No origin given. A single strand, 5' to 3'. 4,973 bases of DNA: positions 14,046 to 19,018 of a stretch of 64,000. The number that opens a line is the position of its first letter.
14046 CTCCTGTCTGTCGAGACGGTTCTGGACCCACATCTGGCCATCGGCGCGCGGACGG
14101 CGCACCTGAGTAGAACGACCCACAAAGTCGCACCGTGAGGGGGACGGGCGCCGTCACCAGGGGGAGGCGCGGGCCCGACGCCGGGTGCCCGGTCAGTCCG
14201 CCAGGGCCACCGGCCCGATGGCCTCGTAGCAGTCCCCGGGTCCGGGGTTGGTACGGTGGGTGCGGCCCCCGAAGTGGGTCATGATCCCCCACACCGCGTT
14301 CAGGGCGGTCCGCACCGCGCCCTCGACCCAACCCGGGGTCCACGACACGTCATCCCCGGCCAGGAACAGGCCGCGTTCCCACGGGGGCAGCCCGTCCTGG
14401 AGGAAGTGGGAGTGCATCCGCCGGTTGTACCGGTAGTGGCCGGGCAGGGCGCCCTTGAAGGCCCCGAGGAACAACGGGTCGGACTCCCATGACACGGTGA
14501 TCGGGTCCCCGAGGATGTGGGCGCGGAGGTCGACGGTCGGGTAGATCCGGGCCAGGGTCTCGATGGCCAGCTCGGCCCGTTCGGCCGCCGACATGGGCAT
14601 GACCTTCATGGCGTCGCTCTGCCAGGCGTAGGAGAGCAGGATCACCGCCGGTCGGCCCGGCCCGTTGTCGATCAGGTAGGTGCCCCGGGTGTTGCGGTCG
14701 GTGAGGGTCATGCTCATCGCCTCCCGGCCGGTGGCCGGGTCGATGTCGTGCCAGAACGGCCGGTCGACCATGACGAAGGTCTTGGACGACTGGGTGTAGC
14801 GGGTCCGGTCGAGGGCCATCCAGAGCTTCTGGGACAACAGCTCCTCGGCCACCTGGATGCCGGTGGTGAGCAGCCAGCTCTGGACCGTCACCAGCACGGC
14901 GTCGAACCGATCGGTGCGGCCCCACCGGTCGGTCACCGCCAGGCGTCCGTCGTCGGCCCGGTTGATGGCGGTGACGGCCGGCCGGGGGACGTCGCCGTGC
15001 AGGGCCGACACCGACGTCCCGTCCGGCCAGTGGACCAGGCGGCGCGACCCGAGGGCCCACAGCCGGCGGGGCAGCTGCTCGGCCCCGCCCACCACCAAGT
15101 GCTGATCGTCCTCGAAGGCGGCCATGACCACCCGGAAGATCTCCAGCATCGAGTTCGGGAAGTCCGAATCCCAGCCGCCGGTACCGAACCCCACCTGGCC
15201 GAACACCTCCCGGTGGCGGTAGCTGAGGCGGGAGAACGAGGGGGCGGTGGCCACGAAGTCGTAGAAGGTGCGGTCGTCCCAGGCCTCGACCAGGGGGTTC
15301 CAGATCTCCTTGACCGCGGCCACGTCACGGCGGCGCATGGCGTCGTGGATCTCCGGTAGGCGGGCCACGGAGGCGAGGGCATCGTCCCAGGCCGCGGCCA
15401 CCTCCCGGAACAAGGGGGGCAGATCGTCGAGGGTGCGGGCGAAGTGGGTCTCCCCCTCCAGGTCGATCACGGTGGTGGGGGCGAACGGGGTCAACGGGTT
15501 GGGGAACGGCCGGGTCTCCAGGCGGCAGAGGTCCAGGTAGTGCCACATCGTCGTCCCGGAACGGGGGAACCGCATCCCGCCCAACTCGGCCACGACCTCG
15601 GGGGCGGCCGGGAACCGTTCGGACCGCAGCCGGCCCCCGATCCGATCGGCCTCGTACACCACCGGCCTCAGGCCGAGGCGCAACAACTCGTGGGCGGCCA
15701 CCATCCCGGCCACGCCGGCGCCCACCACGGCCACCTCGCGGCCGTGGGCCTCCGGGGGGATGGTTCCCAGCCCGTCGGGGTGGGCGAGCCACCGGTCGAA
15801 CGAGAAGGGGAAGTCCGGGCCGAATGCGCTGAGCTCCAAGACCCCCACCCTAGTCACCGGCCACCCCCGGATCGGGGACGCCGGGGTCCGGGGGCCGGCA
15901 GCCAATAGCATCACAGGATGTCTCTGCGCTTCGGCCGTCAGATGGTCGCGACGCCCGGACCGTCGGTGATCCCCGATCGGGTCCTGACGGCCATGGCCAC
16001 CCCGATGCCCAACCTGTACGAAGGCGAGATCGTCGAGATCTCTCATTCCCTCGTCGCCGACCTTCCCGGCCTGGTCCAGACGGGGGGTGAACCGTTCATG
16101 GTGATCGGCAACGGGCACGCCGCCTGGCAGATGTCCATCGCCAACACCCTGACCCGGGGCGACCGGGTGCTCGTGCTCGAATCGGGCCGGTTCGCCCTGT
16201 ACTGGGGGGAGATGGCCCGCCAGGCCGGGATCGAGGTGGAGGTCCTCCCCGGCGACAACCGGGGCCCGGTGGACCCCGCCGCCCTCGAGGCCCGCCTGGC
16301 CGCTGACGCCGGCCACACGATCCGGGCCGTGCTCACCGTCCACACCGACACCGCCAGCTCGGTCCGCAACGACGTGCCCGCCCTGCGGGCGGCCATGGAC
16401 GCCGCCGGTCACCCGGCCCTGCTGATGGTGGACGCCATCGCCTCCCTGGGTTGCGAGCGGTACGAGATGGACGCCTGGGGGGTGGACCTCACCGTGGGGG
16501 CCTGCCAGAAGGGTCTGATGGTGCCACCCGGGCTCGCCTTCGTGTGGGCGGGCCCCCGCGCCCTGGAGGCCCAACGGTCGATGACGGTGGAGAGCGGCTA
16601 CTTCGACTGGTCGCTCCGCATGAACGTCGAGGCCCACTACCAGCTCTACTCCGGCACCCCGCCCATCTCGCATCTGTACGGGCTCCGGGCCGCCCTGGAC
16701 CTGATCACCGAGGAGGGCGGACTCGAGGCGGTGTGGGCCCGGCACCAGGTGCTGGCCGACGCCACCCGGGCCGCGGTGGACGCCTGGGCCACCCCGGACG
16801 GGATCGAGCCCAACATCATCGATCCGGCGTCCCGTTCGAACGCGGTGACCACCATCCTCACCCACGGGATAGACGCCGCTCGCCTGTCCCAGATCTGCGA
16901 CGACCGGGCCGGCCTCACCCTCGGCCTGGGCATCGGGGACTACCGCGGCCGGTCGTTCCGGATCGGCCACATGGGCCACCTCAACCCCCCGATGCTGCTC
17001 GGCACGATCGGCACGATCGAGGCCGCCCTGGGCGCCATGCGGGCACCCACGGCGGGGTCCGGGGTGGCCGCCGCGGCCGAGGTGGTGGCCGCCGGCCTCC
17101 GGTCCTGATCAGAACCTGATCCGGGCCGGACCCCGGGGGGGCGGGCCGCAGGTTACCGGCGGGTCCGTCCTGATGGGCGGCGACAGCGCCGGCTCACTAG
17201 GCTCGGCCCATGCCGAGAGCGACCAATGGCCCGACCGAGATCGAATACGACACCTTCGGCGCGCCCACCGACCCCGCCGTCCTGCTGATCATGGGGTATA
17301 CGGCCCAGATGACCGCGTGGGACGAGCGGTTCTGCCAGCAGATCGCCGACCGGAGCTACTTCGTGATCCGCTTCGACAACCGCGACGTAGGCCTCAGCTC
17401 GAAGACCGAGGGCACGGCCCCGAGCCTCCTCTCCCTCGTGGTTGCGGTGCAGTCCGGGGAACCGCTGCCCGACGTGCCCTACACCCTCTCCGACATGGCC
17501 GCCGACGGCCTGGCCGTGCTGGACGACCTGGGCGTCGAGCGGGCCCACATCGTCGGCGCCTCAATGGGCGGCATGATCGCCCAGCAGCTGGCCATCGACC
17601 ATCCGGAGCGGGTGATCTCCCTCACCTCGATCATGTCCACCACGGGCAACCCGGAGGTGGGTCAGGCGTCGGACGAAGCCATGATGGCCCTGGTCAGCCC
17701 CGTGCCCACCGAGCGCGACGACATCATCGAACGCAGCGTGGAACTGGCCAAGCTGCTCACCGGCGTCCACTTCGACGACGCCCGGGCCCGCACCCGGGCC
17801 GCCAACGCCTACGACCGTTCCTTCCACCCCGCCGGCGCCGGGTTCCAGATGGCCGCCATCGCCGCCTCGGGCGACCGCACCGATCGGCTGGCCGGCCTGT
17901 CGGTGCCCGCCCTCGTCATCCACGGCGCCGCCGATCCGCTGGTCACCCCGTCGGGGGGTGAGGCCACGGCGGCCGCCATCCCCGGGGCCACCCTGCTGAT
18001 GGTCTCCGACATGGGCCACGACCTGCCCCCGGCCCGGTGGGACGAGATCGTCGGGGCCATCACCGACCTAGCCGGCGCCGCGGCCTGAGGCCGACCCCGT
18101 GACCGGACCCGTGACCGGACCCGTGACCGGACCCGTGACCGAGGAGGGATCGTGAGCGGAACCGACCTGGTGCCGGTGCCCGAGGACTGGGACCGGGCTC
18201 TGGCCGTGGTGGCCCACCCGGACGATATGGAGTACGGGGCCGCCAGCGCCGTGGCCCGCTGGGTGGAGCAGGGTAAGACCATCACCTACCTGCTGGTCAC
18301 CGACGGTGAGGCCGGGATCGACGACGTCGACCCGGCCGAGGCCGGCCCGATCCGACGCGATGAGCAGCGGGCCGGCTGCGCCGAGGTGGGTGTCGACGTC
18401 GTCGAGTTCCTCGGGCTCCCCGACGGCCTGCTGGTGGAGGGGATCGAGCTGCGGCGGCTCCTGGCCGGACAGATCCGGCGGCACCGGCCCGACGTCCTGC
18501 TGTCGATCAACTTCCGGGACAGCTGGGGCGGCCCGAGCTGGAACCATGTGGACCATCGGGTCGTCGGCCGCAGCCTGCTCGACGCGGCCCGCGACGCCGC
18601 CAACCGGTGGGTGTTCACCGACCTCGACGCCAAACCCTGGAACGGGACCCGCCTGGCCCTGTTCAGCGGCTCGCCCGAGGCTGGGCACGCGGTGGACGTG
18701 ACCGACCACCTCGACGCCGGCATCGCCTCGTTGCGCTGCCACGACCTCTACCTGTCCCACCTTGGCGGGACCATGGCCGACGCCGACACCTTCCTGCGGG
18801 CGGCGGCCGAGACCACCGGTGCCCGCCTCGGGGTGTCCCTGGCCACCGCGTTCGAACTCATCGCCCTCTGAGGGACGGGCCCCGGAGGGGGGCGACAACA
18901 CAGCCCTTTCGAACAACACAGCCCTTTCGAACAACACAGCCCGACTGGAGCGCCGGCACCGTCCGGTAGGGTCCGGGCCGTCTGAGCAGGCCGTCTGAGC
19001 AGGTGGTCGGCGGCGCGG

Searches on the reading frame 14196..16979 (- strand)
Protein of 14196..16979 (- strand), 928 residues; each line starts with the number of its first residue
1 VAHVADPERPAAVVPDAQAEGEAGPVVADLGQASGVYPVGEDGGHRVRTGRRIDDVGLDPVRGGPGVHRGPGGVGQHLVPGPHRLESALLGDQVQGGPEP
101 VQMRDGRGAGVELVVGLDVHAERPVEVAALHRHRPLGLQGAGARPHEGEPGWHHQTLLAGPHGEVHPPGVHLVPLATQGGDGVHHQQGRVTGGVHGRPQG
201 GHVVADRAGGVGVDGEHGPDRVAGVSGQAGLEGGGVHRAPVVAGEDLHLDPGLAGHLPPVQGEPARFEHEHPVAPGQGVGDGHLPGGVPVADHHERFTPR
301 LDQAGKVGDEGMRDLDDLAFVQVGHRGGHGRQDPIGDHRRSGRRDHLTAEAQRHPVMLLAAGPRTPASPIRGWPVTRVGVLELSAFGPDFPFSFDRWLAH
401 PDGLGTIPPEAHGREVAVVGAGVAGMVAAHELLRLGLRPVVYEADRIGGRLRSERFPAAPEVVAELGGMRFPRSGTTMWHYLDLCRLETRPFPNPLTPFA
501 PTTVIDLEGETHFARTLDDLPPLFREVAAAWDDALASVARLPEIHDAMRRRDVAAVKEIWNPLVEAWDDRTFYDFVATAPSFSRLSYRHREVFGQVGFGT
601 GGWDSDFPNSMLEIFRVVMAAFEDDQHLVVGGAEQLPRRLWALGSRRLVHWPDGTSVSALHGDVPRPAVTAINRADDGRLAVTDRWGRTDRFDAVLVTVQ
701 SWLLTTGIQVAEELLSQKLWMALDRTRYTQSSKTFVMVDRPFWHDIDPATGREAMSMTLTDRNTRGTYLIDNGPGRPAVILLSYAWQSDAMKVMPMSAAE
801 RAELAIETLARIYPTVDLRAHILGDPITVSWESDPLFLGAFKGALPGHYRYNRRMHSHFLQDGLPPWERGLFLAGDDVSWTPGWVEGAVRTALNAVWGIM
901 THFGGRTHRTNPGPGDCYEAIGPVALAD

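Call 44: search_protein_families(library=pfam, proteins=[window:14196-16979:-], max_evalue=0.0001)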
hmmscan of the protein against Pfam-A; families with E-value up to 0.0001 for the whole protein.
window:14196-16979:- (928 aa): 2 families
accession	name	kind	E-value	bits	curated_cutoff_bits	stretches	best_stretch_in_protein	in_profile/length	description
PF01593.30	Amino_oxidase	-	6.3e-48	164.6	19.8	1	423-899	1-442/443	Flavin containing amine oxidoreductase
PF13450.12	NAD_binding_8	-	5.8e-10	39.7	21.9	1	418-483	1-66/68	NAD(P)-binding Rossmann-like domain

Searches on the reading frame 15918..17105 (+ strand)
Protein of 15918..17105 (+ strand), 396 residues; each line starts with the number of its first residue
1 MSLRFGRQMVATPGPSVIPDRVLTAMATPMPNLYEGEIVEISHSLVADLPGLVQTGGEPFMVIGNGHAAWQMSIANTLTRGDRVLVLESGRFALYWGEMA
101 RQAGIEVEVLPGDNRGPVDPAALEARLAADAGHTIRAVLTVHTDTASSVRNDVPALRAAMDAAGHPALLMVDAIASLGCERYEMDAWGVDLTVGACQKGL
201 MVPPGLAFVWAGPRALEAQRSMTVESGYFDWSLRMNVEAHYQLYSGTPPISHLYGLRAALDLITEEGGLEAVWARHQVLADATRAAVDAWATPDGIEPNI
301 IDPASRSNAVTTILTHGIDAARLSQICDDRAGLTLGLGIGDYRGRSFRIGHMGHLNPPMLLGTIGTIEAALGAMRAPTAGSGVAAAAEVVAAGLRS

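Call 44: search_protein_families(library=pfam, proteins=[window:15918-17105:+], max_evalue=0.0001)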
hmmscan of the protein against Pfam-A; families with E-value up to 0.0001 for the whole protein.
window:15918-17105:+ (396 aa): 1 family
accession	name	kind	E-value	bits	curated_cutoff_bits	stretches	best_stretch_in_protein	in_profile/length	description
PF00266.25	Aminotran_5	-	6.3e-26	91.6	21.5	1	72-333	79-333/371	Aminotransferase class-V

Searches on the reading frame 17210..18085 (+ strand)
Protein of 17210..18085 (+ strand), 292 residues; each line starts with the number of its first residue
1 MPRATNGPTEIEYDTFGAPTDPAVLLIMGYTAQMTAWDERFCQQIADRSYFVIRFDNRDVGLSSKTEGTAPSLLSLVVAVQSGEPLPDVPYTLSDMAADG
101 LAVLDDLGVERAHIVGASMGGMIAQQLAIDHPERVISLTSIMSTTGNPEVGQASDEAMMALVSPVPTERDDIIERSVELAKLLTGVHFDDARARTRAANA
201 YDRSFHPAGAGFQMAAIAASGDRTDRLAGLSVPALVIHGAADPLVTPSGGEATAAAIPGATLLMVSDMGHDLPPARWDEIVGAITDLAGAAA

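Call 11: search_protein_families(library=pfam, proteins=[window:17210-18085:+], max_evalue=0.1)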
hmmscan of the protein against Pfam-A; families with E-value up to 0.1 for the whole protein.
window:17210-18085:+ (292 aa): 10 families
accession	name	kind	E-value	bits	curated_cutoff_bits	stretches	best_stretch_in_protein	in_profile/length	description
PF00561.26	Abhydrolase_1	-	1.2e-24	87.8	25.8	1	22-271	1-239/245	alpha/beta hydrolase fold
PF12146.15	Hydrolase_4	-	4.3e-12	46.3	27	1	20-272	3-234/239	Serine aminopeptidase, S33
PF12697.13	Abhydrolase_6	-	1.8e-11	45.6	26.3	1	44-281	19-215/217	Alpha/beta hydrolase family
PF08386.16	Abhydrolase_4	-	0.0002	21.9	21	1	231-271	34-74/103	TAP-like protein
PF20408.4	Abhydrolase_11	-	0.00098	19.3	27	0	221-276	117-171/193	Alpha/beta hydrolase domain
PF03096.20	Ndr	-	0.0013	18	23.3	1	92-148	81-137/283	Ndr family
PF00756.26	Esterase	-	0.004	17.4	22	1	112-144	117-152/251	Putative esterase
PF00326.27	Peptidase_S9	-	0.024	14.6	22.6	0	228-257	142-170/213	Prolyl oligopeptidase family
PF07859.19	Abhydrolase_3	-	0.038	14.2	25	0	108-246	69-180/210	alpha/beta hydrolase fold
PF12695.13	Abhydrolase_5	-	0.045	14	27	0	108-160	55-103/164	Alpha/beta hydrolase family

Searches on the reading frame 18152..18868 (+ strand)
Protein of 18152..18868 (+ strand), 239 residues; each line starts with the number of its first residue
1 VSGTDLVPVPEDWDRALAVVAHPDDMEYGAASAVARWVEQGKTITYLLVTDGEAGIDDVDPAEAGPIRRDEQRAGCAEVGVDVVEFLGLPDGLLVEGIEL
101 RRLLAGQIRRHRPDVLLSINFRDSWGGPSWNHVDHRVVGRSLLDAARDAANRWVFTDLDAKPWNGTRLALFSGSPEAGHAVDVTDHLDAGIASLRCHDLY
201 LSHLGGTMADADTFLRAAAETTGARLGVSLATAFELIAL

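Call 11: search_protein_families(library=pfam, proteins=[window:18152-18868:+], max_evalue=0.1)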
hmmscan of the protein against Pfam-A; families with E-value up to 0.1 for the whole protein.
window:18152-18868:+ (239 aa): 1 family
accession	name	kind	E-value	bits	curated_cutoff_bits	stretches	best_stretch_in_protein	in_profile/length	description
PF02585.22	PIG-L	-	6.5e-26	91.8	28.2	1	17-145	1-128/129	GlcNAc-PI de-N-acetylase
